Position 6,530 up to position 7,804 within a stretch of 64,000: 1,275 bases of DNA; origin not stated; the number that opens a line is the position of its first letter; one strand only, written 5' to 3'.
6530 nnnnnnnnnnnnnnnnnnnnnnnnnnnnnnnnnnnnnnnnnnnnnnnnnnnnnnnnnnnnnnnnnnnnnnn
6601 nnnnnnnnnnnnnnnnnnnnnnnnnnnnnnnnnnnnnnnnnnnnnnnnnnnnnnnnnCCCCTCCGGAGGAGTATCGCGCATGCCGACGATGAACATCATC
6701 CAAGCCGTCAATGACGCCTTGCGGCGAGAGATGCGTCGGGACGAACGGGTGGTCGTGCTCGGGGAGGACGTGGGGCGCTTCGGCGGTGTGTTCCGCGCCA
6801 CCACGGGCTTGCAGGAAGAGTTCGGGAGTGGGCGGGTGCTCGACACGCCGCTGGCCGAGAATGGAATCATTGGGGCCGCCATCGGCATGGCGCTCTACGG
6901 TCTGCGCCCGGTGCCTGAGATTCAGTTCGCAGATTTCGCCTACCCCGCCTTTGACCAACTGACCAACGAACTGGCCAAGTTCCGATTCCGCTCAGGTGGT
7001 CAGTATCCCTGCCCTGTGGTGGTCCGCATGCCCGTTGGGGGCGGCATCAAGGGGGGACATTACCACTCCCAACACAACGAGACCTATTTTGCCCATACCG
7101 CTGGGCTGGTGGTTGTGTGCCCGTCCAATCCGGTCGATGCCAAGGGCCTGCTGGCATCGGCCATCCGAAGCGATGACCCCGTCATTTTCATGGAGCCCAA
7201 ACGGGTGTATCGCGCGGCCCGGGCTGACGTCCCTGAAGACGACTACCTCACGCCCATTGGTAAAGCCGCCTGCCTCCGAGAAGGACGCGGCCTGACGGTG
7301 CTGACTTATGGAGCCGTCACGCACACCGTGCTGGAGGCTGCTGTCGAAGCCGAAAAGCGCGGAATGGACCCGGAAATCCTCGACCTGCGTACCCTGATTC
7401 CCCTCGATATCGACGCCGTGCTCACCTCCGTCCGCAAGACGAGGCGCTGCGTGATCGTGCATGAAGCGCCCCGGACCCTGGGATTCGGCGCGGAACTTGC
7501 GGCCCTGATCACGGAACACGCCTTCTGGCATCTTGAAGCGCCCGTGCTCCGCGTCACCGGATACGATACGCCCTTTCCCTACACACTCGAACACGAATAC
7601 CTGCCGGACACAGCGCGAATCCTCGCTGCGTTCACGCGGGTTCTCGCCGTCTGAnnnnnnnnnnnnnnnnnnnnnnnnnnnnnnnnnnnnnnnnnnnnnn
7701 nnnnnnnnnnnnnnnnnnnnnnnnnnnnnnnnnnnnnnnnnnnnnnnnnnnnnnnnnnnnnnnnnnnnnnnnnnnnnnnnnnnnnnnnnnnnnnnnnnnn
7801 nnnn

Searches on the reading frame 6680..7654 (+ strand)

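Call 78: search_protein_families(library=pfam, proteins=[window:6680-7654:+], max_evalue=0.00001)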
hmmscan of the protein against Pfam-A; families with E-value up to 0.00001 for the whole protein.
window:6680-7654:+ (324 aa): 2 families
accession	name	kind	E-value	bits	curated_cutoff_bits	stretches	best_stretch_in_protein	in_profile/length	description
PF02779.29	Transket_pyr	-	1.6e-46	158.5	27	1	4-178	3-173/174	Transketolase, pyrimidine binding domain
PF02780.25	Transketolase_C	-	3.8e-35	120.9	25.9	1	194-314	1-124/124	Transketolase, C-terminal domain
